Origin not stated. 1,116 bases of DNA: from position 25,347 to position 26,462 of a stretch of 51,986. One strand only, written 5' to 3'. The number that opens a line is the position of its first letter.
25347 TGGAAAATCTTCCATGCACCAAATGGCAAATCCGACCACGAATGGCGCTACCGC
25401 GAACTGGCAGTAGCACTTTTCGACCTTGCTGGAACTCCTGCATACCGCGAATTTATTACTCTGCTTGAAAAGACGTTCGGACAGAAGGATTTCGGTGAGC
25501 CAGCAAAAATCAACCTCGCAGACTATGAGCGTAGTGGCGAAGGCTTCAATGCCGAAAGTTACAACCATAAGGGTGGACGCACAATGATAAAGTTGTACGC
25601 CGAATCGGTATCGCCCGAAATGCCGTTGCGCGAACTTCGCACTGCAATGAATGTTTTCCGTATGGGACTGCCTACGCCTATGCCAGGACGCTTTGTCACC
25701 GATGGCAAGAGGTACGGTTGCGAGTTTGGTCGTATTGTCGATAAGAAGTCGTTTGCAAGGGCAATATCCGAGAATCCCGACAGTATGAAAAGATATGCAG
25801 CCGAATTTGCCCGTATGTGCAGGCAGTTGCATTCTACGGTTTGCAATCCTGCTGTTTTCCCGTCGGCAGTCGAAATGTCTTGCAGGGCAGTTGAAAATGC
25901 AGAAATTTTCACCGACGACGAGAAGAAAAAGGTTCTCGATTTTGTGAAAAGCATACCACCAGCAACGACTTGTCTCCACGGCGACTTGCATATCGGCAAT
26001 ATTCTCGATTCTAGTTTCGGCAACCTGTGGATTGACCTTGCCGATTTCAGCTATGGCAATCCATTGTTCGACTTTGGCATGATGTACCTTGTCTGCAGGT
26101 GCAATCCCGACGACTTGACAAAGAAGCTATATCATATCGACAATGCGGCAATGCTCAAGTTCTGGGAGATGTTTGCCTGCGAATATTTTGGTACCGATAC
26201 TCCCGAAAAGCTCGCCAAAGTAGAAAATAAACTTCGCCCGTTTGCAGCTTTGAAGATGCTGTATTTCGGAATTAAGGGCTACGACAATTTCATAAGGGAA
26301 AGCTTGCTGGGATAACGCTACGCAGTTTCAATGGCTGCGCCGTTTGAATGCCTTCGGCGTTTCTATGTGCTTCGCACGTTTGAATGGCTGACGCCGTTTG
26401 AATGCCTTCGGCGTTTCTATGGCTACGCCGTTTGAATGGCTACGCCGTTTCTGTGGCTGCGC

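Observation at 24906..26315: HD alarmone-hydrolase domain fused to an APH-like kinase domain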

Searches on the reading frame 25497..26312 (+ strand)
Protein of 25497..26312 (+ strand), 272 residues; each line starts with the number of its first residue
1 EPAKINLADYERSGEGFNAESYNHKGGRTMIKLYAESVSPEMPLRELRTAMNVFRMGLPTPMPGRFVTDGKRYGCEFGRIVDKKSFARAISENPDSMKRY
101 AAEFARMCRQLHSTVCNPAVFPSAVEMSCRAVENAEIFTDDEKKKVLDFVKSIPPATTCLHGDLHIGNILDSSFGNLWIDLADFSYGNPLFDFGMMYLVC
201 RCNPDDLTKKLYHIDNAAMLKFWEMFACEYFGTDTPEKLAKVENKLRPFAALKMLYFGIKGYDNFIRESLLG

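Call 63: search_solved_structures(query=A2, max_evalue=1, show_alignments=2)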
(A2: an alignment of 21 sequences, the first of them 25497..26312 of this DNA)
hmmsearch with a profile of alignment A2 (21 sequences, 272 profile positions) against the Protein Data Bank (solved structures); distinct sequences matched with E-value up to 1: 40.
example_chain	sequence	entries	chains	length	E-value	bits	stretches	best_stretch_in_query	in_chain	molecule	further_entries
2olc_A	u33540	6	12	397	4.5e-05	26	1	122-250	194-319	Methylthioribose kinase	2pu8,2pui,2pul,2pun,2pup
8v3v_A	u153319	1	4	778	0.00081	21.9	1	43-225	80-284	Acyl-Coenzyme A dehydrogenase family, member 11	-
3uzr_A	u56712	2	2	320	0.0011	21.5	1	118-197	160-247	Aminoglycoside phosphotransferase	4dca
3ham_A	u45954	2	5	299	0.0011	21.5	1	118-197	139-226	Aminoglycoside phosphotransferase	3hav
4feu_A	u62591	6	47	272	0.0036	19.7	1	79-213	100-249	Aminoglycoside 3'-phosphotransferase AphA1-IAB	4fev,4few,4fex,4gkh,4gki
4ej7_A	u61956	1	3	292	0.0042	19.5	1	79-213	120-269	Aminoglycoside 3'-phosphotransferase AphA1-IAB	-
6fuc_A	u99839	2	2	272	0.0047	19.4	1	155-201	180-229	Aminoglycoside phosphotransferase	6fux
1zyl_A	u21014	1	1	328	0.0052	19.2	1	160-198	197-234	Hypothetical protein yihE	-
2pyw_A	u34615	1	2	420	0.0063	19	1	156-232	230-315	Uncharacterized protein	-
8hoe_A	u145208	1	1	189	0.021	17.2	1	12-77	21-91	Type III effector HopBF1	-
8v3u_A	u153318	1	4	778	0.025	17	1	43-225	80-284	Acyl-Coenzyme A dehydrogenase family, member 11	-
6pwd_A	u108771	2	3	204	0.025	17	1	12-77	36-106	Type III effector HopBF1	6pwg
4lrj_A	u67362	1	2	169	0.029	16.8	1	13-83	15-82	Effector NleH1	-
5igh_A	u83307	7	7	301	0.042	16.3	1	95-200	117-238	Macrolide 2'-phosphotransferase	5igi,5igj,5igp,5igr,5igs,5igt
7f0a_A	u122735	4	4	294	0.043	16.2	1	50-196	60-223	Capreomycin phosphotransferase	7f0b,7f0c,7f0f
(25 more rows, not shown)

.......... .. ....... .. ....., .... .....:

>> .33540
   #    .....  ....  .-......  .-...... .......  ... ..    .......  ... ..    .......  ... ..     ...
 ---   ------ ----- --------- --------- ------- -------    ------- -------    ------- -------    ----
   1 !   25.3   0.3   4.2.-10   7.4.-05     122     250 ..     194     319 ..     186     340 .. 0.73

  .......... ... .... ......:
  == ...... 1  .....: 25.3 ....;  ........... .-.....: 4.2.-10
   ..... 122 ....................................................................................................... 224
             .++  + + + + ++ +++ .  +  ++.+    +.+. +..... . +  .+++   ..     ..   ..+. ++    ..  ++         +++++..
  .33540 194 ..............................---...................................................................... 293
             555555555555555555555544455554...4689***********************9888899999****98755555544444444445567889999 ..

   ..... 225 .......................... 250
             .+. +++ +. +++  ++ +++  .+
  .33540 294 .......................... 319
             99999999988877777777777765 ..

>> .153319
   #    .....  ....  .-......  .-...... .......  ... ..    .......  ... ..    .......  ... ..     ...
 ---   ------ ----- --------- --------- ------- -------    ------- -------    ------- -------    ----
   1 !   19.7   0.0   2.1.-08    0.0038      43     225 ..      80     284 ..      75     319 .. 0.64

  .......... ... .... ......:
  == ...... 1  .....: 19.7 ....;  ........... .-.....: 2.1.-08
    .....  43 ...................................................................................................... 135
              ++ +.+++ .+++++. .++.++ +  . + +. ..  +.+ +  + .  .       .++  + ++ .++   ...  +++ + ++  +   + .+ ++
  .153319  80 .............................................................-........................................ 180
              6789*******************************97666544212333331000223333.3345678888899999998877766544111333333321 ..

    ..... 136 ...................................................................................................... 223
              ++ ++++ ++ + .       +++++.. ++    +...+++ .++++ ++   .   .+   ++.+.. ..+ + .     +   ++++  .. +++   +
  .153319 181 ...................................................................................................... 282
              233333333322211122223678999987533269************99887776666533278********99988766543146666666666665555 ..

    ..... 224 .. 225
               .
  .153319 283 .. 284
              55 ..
